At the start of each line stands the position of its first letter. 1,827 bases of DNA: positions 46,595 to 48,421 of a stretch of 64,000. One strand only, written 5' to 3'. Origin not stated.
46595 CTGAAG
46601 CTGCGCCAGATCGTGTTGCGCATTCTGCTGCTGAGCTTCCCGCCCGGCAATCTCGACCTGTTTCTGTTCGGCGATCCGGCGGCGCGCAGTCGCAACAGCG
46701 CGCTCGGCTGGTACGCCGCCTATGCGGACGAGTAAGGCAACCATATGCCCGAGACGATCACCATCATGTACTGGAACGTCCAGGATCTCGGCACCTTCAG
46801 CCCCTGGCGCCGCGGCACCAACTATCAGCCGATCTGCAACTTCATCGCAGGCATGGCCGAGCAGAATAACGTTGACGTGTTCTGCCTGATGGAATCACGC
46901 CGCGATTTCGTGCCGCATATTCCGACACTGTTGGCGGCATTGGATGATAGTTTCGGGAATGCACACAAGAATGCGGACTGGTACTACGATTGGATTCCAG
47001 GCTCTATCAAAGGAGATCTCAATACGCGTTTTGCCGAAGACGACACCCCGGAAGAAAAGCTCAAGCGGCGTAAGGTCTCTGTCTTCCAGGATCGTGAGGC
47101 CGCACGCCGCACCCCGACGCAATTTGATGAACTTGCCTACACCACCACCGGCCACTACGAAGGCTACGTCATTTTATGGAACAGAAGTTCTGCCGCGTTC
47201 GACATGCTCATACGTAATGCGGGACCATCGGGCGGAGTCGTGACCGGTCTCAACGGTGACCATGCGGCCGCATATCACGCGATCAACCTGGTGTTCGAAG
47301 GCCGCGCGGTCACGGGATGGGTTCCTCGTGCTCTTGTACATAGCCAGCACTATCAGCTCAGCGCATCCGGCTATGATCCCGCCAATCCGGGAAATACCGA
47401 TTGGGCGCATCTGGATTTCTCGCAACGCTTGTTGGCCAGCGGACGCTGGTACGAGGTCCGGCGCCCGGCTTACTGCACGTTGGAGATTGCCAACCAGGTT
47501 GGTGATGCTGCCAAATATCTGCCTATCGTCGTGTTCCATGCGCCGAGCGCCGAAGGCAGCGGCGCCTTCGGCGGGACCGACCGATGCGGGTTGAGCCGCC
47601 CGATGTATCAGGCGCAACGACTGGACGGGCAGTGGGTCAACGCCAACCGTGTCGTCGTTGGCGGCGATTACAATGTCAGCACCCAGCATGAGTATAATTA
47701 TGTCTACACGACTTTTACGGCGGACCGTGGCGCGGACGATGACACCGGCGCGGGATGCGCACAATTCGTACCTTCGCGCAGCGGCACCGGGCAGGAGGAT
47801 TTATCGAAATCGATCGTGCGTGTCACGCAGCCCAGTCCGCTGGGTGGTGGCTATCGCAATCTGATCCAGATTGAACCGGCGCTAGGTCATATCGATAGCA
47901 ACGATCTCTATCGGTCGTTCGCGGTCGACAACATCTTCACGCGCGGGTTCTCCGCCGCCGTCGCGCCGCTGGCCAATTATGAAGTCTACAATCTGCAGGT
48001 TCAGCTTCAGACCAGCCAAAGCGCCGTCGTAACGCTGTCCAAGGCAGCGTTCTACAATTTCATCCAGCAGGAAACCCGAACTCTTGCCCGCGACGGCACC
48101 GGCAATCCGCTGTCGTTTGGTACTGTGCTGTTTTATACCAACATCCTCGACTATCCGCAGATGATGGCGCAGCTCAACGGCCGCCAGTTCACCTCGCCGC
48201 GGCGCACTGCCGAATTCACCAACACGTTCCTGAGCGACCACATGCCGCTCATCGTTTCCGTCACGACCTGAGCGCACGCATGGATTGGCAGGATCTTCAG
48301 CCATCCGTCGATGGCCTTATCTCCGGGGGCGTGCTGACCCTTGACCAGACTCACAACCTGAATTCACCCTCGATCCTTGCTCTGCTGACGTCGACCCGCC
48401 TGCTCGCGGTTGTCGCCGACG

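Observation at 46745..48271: EEP-fold (DNase I / CdtB / sphingomyelinase-like) enzyme with an intact-looking catalytic set and two large insertions: the only obvious enzyme of the operon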

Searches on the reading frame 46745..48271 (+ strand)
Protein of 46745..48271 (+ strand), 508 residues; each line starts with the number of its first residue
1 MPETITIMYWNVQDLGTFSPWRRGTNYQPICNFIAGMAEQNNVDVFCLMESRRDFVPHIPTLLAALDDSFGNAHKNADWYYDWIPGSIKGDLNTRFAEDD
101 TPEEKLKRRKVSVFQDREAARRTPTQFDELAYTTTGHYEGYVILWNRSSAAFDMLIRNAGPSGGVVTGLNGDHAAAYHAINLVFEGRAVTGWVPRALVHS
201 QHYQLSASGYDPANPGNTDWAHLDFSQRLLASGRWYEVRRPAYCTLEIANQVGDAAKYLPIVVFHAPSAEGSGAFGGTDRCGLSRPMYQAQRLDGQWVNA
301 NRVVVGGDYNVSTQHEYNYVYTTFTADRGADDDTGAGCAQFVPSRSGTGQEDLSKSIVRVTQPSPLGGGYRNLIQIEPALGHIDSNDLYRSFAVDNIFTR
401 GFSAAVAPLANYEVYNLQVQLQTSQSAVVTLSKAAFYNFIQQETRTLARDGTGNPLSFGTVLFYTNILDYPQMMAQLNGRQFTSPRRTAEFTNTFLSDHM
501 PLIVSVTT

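Call 3: search_protein_families(library=pfam, proteins=[window:46745-48271:+], max_evalue=10)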
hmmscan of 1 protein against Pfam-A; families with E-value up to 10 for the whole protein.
window:46745-48271:+ (508 aa): 1 family
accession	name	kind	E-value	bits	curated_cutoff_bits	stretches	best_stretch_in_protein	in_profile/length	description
PF21423.2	AhtL-like_1st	-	0.19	11.8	27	0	478-489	33-44/55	Pyrogallol hydroxytransferase large subunit-like, domain 1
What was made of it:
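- On EEP superfamily (Pfam PF03372, endonuclease/exonuclease/phosphatase): The window protein itself gives no hit (call 3).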

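Call 4: search_protein_families(library=ncbifam, proteins=[window:46745-48271:+], max_evalue=10)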
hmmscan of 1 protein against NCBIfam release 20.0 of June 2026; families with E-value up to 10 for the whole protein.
window:46745-48271:+ (508 aa): 0 families

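Call 5: search_solved_structures(query=window:46745-48271:+, max_evalue=10, show_alignments=3)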
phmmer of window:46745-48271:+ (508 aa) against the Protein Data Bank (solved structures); distinct sequences matched with E-value up to 10: 14.
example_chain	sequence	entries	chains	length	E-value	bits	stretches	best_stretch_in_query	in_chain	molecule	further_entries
5o18_A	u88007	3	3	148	0.27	12.9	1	447-500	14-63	Neuroglobin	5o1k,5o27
1oj6_A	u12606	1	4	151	0.27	12.9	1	452-500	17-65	Neuroglobin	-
6h5z_A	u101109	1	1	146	0.27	12.9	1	447-500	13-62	Neuroglobin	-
6i3t_A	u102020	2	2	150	0.27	12.9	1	446-500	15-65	Neuroglobin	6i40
4nzi_A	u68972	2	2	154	0.27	12.9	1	445-500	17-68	Neuroglobin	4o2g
6h6c_A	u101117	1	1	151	0.28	12.9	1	446-500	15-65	Neuroglobin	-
5eu2_A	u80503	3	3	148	0.28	12.9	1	447-500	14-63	Neuroglobin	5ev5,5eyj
1q1f_A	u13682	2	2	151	0.28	12.9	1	446-500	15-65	Neuroglobin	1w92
5eet_A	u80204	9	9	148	0.28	12.9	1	447-500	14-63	Neuroglobin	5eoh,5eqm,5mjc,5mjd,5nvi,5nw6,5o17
5eys_A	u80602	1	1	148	0.28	12.9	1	447-500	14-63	Neuroglobin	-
4mu5_A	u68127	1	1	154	0.28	12.9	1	445-500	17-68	Neuroglobin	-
2vry_A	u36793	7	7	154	0.28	12.9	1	445-500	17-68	NEUROGLOBIN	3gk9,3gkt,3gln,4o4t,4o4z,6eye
4o1t_A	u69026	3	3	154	0.28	12.9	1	445-500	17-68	Neuroglobin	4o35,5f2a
5f0b_A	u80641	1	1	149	0.28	12.9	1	447-500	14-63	Neuroglobin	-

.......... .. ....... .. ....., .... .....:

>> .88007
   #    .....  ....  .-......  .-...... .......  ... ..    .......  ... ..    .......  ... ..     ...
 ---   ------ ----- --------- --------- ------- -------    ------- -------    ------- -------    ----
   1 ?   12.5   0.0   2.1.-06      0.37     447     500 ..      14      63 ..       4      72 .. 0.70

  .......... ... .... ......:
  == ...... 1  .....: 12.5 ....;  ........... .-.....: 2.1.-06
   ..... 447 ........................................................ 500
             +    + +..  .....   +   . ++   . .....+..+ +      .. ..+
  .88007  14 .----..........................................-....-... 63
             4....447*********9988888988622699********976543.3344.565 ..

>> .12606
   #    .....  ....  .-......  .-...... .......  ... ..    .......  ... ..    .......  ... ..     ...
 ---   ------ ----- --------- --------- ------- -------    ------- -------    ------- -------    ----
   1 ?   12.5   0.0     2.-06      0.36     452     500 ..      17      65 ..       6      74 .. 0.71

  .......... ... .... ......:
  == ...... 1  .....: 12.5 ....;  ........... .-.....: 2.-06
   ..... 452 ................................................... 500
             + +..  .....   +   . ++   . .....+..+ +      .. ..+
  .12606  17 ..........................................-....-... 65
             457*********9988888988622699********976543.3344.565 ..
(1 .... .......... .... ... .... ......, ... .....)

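Call 6: find_homologous_proteins(query=window:46745-48271:+, max_evalue=0.001)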
Query window:46745-48271:+ (508 aa): 9 proteins with E <= 0.001 among 8000 candidates.
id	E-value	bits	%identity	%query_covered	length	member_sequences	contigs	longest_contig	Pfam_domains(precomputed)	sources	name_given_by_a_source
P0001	0.0e+0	1187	100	100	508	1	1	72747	-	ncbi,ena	-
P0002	3.7e-268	908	76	100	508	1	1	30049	-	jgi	jgi:hypothetical protein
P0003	7.7e-225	765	66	100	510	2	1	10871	-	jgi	jgi:hypothetical protein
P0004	8.6e-188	643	67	82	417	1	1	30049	-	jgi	jgi:hypothetical protein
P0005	6.3e-181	620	56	100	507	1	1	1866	-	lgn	-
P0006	1.7e-170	586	53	100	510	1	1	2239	-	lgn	-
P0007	1.7e-166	573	55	100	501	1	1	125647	-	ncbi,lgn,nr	ncbi:MAG TPA: hypothetical protein VG889_09815 [Rhizomicrobium sp.]|nr:hypothetical protein [Rhizomi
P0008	8.3e-31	125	29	99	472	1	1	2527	-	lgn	-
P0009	6.3e-23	99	27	58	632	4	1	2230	PF03372.30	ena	-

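Call 9: search_protein_families(library=pfam, proteins=[P0008, P0009, P0007, P0003], max_evalue=1)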
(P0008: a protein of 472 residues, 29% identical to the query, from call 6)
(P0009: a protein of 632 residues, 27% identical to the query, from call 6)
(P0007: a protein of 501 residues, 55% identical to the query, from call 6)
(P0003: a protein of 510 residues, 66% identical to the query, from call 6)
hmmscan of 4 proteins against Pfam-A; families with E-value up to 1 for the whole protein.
P0008 (472 aa): 1 family
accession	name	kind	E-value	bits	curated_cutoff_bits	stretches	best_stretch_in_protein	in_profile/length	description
PF02500.21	DNA_pack_N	-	0.31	11.3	25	1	438-468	210-240/278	Probable DNA packing protein, N-terminus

P0009 (632 aa): 1 family
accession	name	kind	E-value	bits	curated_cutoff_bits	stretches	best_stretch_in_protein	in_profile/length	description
PF03372.29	Exo_endo_phos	-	2.7e-09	37.5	24.5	1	1-119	1-87/225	Endonuclease/Exonuclease/phosphatase family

P0007 (501 aa): 0 families

P0003 (510 aa): 1 family
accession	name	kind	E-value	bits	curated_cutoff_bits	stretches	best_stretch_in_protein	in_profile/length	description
PF03372.29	Exo_endo_phos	-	0.0011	19.3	24.5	1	30-330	22-173/225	Endonuclease/Exonuclease/phosphatase family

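Call 12: search_solved_structures(query=A1, max_evalue=10, show_alignments=3)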
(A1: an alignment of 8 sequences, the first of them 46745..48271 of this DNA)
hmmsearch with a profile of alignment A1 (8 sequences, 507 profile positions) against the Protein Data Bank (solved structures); distinct sequences matched with E-value up to 10: 0.
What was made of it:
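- The window protein itself scores nothing in Pfam, NCBIfam or PDB sequence search (calls 3, 4, 5, 12).
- Tried and rejected: Pfam, NCBIfam, phmmer against PDB, and an 8-sequence profile against PDB all gave nothing meaningful (calls 3, 4, 5, 12).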

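Call 14: find_encoding_contigs(protein=P0001, flank=10000, max_places=3)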
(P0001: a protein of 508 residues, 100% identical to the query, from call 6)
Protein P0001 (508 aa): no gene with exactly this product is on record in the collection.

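Call 15: find_encoding_contigs(protein=P0007, flank=10000, max_places=3)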
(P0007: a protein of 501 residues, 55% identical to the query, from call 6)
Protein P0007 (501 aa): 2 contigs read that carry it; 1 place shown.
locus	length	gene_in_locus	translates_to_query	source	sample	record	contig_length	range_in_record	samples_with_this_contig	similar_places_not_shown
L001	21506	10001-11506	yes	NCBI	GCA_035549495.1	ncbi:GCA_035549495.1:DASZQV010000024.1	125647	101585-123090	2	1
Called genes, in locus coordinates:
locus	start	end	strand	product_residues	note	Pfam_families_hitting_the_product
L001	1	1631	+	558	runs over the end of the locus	-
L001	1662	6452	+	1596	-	PF00041:fn3 (faint)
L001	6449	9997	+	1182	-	-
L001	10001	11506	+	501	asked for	-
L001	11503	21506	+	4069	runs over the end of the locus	PF01476:LysM (faint)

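Call 16: find_encoding_contigs(protein=P0002, flank=10000, max_places=3)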
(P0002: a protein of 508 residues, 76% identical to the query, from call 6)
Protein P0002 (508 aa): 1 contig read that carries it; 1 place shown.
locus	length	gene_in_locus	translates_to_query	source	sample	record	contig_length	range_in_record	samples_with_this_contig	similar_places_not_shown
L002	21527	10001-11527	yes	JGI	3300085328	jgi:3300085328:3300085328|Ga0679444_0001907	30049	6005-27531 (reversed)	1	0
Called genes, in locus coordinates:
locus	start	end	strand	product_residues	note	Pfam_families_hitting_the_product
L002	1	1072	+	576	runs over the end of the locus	-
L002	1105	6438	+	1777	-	PF00041:fn3 (faint)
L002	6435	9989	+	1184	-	-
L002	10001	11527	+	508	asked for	-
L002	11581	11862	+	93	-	-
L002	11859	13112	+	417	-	-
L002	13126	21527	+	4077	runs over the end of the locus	PF01476:LysM (faint)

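Call 18: list_cluster_members(proteins=[P0001, P0009, P0008])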
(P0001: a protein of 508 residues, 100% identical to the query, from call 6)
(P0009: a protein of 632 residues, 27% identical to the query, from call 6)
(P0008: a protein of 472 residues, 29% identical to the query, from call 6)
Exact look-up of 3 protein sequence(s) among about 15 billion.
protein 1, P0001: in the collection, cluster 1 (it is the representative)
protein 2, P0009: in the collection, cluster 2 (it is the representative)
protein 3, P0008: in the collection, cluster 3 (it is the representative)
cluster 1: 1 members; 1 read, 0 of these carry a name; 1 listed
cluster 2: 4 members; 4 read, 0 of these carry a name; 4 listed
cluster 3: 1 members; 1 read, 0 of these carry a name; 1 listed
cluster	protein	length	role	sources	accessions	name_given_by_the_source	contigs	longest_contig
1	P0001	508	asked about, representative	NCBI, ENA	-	-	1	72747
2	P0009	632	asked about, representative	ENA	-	-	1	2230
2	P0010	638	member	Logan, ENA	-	-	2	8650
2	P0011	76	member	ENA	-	-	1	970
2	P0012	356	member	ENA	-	-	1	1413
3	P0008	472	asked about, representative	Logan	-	-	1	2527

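Call 19: find_encoding_contigs(protein=P0010, flank=10000, max_places=3)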
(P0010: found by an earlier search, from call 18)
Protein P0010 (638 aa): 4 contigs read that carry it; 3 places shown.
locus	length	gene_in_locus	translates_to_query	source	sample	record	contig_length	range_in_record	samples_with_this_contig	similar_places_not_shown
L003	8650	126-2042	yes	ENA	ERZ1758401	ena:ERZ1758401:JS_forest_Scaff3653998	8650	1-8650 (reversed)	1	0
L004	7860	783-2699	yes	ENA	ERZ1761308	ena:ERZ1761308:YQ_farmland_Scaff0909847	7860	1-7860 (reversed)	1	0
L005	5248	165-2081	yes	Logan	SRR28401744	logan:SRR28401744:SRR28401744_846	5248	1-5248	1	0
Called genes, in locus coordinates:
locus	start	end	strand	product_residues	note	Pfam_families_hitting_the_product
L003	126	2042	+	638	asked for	PF03372:Exo_endo_phos (weak)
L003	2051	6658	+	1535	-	PF20248:DUF6603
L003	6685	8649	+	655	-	?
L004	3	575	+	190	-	?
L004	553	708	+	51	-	-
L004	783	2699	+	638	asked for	PF03372:Exo_endo_phos (weak)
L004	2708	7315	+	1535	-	PF20248:DUF6603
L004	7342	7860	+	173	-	?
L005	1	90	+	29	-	?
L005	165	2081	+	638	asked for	PF03372:Exo_endo_phos (weak)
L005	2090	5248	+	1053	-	?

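Call 20: find_encoding_contigs(protein=P0003, flank=10000, max_places=3)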
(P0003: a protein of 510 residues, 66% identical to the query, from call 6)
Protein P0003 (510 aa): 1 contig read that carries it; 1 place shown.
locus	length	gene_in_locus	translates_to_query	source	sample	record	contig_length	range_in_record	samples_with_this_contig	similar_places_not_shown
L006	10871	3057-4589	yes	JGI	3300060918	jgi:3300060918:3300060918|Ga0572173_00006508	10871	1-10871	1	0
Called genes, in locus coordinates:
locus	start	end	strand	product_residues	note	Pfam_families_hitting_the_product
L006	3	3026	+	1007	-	?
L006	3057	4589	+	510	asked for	-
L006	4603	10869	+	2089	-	?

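Call 22: predict_structure(alignment_id=A1)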
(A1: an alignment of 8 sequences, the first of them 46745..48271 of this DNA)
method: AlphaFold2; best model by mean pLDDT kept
length: 508 residues; sequences in the alignment: 8
mean_pLDDT: 50.3   pTM: 0.60
mean pLDDT of the five models: 50.3, 46.6, 46.5, 45.3, 43.7
residues with pLDDT >= 90: 0; 70-90: 123; 50-70: 111; < 50: 274
segments of 3 or more residues with pLDDT < 50: 87-100, 103-130, 156-256, 266-287, 310-397, 401-415
pLDDT, mean of each block of 10 residues (from residue 1): 66 56 70 85 76 74 86 81 55 44 45 37 41 55 72 49 30 26 25 28 26 32 28 29 35 47 48 33 42 53 54 39 40 32 26 22 28 24 26 40 39 48 74 83 84 74 70 85 69 67 61
secondary structure, 60 per line:
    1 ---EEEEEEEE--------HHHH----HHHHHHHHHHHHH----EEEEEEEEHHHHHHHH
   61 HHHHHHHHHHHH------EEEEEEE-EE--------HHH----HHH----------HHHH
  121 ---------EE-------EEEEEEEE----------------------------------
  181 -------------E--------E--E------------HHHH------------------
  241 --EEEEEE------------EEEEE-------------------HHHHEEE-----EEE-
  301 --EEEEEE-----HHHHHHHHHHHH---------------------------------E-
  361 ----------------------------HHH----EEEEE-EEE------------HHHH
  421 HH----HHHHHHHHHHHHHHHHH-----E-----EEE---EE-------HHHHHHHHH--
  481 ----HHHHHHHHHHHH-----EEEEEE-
elements in order: E4-11 H20-23 H28-40 E45-52 H53-72 E79-85 H117-120 E139-146 H219-222 E243-248 E261-265 H285-288 E289-291 E297-299 E303-308 H314-325 E396-400 E402-404 H417-422 H427-443 E455-457 H470-478 H485-496 E502-507
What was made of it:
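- Tried and rejected: The AF2 model from 8 sequences was poor (pLDDT 50, call 22).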

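Call 23: search_protein_representatives(alignment_id=A1)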
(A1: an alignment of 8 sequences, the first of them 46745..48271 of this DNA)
Query: 8 sequences, 507 profile positions. Proteins with E-value up to 0.001 (for the whole library): 282; up to 1e-10: 177; up to 1e-30: 95. The best 150 are listed.
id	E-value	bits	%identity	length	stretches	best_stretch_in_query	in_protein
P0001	2.6e-263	890.7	-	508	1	1-507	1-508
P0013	1.9e-93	330.4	-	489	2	120-507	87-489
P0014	7.2e-93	328.4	-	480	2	125-506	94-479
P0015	8.7e-84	298.5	-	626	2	122-506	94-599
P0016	1.1e-83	298.1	-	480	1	1-506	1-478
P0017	2.4e-79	283.8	-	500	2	119-506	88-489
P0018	2.3e-78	280.6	-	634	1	1-506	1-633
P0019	4.8e-78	279.5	-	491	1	1-506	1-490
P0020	1.3e-77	278.1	-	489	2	118-505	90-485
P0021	8.6e-75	268.8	-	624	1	1-505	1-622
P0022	4.5e-73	263.1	-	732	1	1-506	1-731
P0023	2.0e-72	261.0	-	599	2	129-506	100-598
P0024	4.8e-72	259.8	-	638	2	124-507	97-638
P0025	6.7e-72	259.3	-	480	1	1-507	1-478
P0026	1.3e-70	255.0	-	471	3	124-334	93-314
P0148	2.3e-17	79.3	-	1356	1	1-354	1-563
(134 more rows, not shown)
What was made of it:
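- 282 clusters at 50% identity score E <= 1e-3, and 95 score <= 1e-30 (call 23).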

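Call 27: search_protein_families(library=pfam, alignment_id=A2, max_evalue=0.01)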
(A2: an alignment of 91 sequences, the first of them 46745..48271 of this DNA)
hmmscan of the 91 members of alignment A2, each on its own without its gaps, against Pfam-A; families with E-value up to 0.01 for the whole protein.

A. member 1, window:46745-48271:+ (508 aa): 0 families

B. families by the number of members that match (of 91 scanned): 1 family
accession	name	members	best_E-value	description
PF03372.29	Exo_endo_phos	67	1.5e-11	Endonuclease/Exonuclease/phosphatase family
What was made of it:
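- On EEP superfamily (Pfam PF03372, endonuclease/exonuclease/phosphatase): Relatives do: P0009 scores 37.5 bits against a cut-off of 24.5 (call 9), and 67 of 91 family members hit at E <= 0.01, best 1.5e-11 (call 27).
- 67 of 91 members hit PF03372 and no other Pfam family (call 27).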

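Call 28: search_solved_structures(query=A2, max_evalue=10, show_alignments=3)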
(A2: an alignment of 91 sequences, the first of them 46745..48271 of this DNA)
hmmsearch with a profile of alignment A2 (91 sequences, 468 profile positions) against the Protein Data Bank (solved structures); distinct sequences matched with E-value up to 10: 18.
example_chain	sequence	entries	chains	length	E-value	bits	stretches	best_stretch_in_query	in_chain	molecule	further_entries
9fju_E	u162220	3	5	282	0.00024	23.6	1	4-69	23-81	Deoxyribonuclease-1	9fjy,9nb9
1dnk_A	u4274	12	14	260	0.0003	23.2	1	5-69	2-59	PROTEIN (DEOXYRIBONUCLEASE I (DNASE I) (E.C.3.1.21.1)) | Deoxyribonuclease-1 | DEOXYRIBONUCLEASE I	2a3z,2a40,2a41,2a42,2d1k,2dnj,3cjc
1atn_D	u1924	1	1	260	0.0003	23.2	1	5-69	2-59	DEOXYRIBONUCLEASE I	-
7kiu_A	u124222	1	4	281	0.0011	21.4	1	4-73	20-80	Deoxyribonuclease gamma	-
3mpr_A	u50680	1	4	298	0.0023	20.3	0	3-54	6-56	Putative endonuclease/exonuclease/phosphatase family protein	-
4c1r_A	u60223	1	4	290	0.0034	19.8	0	4-54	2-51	MANNOSYL-6-PHOSPHATASE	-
4awn_A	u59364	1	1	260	0.011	18.1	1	5-69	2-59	DEOXYRIBONUCLEASE-1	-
6mal_A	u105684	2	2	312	0.041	16.2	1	2-54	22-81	Nocturnin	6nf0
6bt1_A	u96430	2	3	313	0.041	16.2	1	2-54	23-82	Nocturnin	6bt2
4fva_A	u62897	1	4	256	0.1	14.9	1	4-63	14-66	5'-tyrosyl-DNA phosphodiesterase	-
4f1i_A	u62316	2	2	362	0.18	14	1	4-63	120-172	5'-tyrosyl-DNA phosphodiesterase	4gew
2ddr_A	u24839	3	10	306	0.24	13.6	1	255-307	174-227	Sphingomyelin phosphodiesterase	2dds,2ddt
2uyr_X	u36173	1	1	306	0.28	13.4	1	255-307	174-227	SPHINGOMYELINASE C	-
3g6s_A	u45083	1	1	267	0.28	13.4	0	23-59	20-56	Putative endonuclease/exonuclease/phosphatase family protein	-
7cne_A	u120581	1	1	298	0.33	13.2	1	205-284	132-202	Sphingomyelinase C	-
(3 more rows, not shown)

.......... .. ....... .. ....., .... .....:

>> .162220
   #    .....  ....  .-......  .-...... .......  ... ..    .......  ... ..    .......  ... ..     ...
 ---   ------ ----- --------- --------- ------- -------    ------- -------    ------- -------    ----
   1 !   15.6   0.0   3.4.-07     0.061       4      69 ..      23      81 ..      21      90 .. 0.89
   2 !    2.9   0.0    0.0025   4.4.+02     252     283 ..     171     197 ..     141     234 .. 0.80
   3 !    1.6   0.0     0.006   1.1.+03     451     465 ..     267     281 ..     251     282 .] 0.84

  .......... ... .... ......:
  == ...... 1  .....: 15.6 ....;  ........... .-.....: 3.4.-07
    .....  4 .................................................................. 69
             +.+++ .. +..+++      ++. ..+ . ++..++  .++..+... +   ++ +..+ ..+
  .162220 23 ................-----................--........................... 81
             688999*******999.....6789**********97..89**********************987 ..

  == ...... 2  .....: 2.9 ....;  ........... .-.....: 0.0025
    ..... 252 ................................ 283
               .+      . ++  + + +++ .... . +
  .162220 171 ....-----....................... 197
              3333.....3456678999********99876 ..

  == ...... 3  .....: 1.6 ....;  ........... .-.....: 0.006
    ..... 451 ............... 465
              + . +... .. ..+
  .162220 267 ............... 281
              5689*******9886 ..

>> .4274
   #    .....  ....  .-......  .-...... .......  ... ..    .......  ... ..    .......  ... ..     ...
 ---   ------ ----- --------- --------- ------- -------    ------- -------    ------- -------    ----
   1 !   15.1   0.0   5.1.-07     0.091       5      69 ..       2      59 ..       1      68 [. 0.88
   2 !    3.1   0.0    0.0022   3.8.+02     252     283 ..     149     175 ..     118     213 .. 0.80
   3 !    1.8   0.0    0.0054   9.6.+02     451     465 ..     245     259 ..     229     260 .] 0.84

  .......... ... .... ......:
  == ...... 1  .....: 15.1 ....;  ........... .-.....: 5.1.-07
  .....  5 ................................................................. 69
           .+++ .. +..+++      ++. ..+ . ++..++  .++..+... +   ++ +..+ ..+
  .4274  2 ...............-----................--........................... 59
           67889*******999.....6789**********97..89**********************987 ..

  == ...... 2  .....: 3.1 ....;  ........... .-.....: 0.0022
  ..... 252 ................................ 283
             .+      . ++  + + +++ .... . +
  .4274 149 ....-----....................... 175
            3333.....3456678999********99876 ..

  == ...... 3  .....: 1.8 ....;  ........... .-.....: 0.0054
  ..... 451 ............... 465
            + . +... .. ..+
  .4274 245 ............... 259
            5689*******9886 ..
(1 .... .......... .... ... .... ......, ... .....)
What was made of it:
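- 46745..48271 (+): EEP-fold (DNase-I-like) phosphodiesterase, 508 aa. It has no signal peptide and no TM segment. The profile-to-PDB search puts DNase I first at E = 2.4e-4 (call 28).
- Mannosyl-6-phosphatase 4c1r, Bacteroides EEPs and sphingomyelinase all appear among the profile hits (call 28). ExoIII appears as a very weak profile hit (E = 0.91, call 28).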
